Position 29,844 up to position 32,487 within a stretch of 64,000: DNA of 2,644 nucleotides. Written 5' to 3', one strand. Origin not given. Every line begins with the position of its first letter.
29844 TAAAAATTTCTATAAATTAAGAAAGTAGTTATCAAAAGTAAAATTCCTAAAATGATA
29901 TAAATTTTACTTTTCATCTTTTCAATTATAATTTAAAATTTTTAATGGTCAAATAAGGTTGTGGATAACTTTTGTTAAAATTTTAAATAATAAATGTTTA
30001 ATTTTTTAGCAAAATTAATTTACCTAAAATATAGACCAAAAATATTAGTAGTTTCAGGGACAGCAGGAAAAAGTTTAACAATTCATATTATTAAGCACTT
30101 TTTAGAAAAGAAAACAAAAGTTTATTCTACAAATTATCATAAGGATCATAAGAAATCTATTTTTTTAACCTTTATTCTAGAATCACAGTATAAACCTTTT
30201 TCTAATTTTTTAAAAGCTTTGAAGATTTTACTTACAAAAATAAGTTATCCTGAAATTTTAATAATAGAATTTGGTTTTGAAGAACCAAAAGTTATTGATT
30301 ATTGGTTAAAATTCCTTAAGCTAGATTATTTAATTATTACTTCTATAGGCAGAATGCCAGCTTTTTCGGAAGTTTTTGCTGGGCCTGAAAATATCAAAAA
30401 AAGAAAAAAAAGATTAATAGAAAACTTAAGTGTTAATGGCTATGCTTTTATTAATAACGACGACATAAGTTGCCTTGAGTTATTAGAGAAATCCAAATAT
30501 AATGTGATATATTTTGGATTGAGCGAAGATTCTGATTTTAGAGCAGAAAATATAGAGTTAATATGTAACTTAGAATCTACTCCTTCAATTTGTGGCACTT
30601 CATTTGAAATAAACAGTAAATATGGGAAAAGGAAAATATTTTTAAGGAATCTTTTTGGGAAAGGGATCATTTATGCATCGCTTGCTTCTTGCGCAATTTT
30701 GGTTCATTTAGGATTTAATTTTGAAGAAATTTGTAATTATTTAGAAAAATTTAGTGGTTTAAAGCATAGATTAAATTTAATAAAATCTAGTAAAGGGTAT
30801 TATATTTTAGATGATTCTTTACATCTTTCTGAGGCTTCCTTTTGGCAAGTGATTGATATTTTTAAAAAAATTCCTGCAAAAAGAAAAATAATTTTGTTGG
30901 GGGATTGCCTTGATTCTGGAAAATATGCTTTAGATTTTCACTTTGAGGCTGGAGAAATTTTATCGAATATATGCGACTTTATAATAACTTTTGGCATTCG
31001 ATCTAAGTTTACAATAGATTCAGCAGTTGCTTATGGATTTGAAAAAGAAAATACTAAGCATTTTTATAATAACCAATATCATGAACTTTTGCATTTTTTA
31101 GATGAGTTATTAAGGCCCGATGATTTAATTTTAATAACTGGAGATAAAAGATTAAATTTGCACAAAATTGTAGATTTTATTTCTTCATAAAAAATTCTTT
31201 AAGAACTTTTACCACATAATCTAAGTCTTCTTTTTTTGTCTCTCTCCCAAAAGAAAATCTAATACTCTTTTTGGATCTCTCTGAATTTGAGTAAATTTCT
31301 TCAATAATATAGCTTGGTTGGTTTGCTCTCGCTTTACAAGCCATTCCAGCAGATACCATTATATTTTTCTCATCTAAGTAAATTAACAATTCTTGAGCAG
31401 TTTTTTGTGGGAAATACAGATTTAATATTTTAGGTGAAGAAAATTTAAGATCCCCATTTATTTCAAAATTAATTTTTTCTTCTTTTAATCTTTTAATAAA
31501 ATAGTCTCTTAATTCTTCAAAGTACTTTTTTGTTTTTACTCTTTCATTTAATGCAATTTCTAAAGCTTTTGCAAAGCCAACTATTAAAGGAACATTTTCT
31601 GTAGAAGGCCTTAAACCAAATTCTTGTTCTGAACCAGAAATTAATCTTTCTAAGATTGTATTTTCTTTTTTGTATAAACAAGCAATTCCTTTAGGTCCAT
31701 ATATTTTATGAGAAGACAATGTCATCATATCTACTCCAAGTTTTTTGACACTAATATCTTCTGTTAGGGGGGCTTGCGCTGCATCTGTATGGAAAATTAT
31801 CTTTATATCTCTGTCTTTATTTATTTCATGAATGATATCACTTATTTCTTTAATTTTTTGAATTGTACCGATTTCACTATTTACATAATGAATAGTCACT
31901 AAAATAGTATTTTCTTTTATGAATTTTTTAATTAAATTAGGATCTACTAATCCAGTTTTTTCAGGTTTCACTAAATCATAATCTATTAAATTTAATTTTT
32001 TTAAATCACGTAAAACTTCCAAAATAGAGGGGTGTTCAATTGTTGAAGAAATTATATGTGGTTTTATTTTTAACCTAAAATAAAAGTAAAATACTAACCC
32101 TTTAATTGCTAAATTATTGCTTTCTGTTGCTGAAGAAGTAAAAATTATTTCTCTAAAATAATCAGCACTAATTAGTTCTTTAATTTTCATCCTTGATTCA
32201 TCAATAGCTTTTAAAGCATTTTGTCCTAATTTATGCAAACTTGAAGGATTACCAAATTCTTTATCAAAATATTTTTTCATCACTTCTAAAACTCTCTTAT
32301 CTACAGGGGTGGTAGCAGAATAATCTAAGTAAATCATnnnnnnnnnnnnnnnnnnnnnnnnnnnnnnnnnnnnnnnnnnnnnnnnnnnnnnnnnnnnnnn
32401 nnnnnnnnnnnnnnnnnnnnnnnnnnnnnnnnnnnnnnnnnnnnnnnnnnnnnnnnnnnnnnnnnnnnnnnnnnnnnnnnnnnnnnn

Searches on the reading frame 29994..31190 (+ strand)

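Call 7: search_protein_families(library=pfam, proteins=[window:29994-31190:+], max_evalue=0.001)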
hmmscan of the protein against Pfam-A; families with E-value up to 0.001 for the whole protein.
window:29994-31190:+ (398 aa): 2 families
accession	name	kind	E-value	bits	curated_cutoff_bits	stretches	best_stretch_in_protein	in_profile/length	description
PF08245.18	Mur_ligase_M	-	2.7e-17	63.8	24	1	20-235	1-199/200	Mur ligase middle domain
PF02875.26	Mur_ligase_C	-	5.4e-08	34.1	28.4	1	258-383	1-125/127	Mur ligase, glutamate ligase domain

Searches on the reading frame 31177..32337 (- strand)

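Call 7: search_protein_families(library=pfam, proteins=[window:31177-32337:-], max_evalue=0.001)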
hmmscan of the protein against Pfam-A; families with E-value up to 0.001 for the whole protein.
window:31177-32337:- (386 aa): 1 family
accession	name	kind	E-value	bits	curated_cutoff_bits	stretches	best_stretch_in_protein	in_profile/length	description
PF00266.25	Aminotran_5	-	7.2e-69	233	21.5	1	2-375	1-371/371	Aminotransferase class-V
